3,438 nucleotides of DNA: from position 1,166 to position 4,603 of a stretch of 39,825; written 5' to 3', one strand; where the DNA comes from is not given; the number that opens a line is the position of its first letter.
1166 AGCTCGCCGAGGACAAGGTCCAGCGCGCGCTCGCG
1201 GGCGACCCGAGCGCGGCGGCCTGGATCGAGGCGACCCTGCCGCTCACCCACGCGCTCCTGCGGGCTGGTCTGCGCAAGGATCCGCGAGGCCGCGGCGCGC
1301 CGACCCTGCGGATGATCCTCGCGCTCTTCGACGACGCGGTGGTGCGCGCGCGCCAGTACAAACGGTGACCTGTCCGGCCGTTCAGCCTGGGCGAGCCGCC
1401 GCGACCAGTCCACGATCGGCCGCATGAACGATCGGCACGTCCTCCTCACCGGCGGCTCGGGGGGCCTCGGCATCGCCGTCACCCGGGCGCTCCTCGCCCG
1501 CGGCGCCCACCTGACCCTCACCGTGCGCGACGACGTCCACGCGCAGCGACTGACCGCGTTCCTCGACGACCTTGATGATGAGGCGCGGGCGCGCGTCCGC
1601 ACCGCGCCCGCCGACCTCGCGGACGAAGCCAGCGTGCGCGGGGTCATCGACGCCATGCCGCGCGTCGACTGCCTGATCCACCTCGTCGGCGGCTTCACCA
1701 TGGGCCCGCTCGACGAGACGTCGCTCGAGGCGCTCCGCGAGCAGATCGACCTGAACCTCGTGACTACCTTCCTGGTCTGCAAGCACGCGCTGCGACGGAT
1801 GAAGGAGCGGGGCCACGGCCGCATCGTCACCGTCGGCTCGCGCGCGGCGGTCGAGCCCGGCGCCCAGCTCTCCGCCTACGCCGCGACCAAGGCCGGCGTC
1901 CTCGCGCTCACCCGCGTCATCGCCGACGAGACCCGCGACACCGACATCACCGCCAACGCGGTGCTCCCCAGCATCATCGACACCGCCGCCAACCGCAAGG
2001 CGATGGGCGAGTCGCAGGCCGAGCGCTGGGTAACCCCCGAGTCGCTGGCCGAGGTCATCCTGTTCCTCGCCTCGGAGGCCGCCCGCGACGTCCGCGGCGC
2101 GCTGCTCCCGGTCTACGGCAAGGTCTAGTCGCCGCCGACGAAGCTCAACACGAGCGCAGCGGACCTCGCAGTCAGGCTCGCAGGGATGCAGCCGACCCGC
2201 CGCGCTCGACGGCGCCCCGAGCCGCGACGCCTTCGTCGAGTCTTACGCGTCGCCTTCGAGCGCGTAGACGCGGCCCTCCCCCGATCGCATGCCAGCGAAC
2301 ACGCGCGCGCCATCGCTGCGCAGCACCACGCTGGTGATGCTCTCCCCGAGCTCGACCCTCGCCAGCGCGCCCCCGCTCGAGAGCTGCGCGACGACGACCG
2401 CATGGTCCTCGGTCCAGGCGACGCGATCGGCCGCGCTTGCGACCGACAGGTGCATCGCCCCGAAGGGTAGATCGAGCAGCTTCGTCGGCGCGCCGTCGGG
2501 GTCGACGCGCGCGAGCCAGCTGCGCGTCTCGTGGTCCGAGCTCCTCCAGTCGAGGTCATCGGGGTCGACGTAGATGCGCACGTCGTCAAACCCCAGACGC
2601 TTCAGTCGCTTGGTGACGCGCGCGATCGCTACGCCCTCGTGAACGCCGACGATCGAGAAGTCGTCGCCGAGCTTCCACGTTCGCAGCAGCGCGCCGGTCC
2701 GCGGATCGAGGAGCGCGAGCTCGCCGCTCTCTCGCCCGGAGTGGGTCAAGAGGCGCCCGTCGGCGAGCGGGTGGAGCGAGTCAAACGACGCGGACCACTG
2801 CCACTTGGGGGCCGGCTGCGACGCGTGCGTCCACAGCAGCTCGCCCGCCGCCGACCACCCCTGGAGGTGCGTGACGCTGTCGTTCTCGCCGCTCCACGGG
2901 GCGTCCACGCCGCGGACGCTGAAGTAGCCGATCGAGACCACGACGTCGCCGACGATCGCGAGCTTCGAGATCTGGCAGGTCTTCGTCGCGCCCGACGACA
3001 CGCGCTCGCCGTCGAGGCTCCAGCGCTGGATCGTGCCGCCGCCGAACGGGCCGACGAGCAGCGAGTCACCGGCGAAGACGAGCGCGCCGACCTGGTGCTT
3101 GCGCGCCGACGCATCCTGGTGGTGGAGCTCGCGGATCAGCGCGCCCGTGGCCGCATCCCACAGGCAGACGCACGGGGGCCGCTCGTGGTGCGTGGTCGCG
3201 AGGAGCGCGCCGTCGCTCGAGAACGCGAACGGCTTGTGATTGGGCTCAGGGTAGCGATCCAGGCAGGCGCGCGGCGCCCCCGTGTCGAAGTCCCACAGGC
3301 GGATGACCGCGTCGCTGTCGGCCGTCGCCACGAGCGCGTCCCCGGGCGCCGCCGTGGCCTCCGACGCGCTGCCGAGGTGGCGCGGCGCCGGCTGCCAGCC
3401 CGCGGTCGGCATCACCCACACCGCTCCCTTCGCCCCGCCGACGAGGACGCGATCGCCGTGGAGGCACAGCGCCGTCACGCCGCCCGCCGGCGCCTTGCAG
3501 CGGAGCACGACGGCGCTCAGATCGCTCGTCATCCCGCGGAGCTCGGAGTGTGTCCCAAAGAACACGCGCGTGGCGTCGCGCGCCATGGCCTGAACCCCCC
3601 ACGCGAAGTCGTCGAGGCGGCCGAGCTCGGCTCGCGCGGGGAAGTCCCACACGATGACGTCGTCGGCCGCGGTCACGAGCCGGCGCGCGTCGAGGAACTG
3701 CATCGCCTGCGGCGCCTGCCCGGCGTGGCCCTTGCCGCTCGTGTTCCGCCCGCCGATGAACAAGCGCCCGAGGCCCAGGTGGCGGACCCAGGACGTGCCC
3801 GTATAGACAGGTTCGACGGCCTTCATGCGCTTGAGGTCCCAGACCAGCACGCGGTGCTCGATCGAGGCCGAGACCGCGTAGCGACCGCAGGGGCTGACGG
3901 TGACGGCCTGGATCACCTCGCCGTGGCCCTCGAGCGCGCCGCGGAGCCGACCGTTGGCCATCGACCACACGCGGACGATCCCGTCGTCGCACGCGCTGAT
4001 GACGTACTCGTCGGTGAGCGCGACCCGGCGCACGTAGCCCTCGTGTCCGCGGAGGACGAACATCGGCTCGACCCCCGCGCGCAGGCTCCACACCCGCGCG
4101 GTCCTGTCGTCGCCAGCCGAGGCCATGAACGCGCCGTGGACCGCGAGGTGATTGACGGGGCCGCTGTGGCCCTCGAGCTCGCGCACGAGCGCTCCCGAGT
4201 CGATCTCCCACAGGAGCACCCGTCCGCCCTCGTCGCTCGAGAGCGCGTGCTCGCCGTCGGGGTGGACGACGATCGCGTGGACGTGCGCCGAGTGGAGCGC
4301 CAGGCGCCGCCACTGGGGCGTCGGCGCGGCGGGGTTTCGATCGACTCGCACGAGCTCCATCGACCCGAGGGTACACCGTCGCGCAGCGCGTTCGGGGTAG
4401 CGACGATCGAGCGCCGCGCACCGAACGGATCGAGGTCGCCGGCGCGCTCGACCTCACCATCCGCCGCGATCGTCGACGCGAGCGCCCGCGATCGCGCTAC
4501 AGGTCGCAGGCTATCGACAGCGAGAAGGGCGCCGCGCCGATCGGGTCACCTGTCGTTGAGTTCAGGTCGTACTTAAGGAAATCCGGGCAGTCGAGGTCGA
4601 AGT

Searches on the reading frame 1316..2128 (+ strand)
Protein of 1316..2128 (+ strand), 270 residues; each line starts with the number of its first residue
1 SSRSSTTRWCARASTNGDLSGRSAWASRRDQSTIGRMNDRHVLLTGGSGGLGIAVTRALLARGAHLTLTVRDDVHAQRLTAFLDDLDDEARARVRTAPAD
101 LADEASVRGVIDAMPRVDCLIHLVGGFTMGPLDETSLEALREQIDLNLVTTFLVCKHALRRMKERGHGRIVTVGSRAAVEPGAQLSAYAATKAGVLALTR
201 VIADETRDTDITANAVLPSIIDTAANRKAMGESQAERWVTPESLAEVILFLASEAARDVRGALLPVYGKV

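Call 100: search_protein_families(library=pfam, proteins=[window:1316-2128:+], max_evalue=0.0001)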
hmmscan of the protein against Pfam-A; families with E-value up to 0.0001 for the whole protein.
window:1316-2128:+ (270 aa): 7 families
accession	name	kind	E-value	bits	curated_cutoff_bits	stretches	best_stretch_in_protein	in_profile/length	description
PF00106.31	adh_short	-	4.2e-39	134.5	26.6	1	41-229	2-190/195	short chain dehydrogenase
PF13561.12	adh_short_C2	-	2.9e-36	125.7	27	1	49-266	6-231/236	Enoyl-(Acyl carrier protein) reductase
PF08659.16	KR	-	3.6e-11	43.7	22.6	1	42-198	3-159/180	KR domain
PF01370.27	Epimerase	-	1.8e-07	31.3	20.9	1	42-191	1-145/240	NAD dependent epimerase/dehydratase family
PF23441.1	SDR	-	2.5e-07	30.8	27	1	38-233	6-206/258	SDR-like rossmann domain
PF13460.12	NAD_binding_10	-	5.5e-07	30.1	27.2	1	46-249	1-178/184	NAD(P)H-binding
PF16363.11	GDP_Man_Dehyd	-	7.6e-05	22.8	27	0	43-124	1-83/332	GDP-mannose 4,6 dehydratase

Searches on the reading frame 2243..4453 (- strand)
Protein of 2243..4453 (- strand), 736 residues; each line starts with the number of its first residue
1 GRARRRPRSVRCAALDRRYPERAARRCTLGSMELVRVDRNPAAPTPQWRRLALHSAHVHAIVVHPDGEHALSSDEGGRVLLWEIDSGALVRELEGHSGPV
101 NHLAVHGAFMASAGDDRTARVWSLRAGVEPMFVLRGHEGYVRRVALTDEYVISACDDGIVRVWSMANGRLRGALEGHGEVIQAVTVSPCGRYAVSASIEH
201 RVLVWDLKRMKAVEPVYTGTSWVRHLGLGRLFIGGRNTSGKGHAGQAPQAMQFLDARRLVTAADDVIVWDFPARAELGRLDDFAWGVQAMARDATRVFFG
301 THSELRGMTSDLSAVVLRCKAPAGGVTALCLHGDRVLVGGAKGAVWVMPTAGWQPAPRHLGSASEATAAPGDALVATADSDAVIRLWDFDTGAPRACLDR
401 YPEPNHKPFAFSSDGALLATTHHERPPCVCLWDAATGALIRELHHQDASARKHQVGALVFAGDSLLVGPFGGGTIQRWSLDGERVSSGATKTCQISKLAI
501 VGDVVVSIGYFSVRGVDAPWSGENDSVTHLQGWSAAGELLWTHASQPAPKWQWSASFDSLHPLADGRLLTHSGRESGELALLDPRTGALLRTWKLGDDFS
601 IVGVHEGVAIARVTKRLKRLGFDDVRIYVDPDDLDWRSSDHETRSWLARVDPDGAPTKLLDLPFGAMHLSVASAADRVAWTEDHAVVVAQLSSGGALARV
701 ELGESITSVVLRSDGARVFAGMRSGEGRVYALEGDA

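Call 100: search_protein_families(library=pfam, proteins=[window:2243-4453:-], max_evalue=0.0001)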
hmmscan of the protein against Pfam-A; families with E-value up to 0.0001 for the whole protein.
window:2243-4453:- (736 aa): 28 families (the best 25 are shown)
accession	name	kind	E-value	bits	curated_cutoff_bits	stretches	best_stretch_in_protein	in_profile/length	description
PF25174.1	Beta-prop_THOC3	-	1.2e-31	110.1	305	2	106-214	13-124/272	THOC3 beta-propeller domain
PF25173.1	Beta-prop_WDR3_1st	-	4.4e-29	101.9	154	1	49-207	23-184/184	WDR3 first beta-propeller domain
PF24814.1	WD40_Prp19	-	5.1e-29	101.6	320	2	55-126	135-208/281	Prp19 WD40 domain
PF00400.38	WD40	-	1e-27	95.8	27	1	88-123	2-39/39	WD domain, G-beta repeat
PF24817.1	WD40_WDHD1_1st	-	2.2e-26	93.1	109.9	1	98-169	87-161/291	WDHD1 first WD40 domain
PF24796.1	WDR55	-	1.8e-18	67.1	200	2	144-209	229-295/296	WDR55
PF25175.1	Beta-prop_WDR5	-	8.9e-17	61.7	250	1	51-207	6-165/296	WDR5 beta-propeller domain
PF25047.1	Beta-prop_TEP1_2nd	-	3.2e-16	59.7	89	2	90-210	83-207/255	TEP-1 second beta-propeller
PF25172.1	Beta-prop_WDR3_2nd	-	7.9e-16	58.6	140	1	49-123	211-287/293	WDR3 second beta-propeller domain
PF24807.1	WD40_CDC20-Fz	-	9e-16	58.4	200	1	54-184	50-183/292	CDC20/Fizzy WD40 domain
PF23414.1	Beta-prop_EML_2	-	7e-15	55.5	90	0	149-223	11-84/266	Echinoderm microtubule-associated protein second beta-propeller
PF25168.1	Beta-prop_WDR36-Utp21_2nd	-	2.6e-14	53.7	84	0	154-213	216-275/335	WDR36/Utp21 second beta-propeller domain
PF24805.1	EIF3I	-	2e-13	50.6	200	1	133-220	5-94/324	EIF3I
PF25178.1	Beta-prop_WDR41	-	1.3e-11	44.4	50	1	132-224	36-136/440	WDR41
PF24782.2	WD40_MABP1-WDR62_2nd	-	2.8e-11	43.4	290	1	108-207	238-341/341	MABP1/WDR62 second WD40 domain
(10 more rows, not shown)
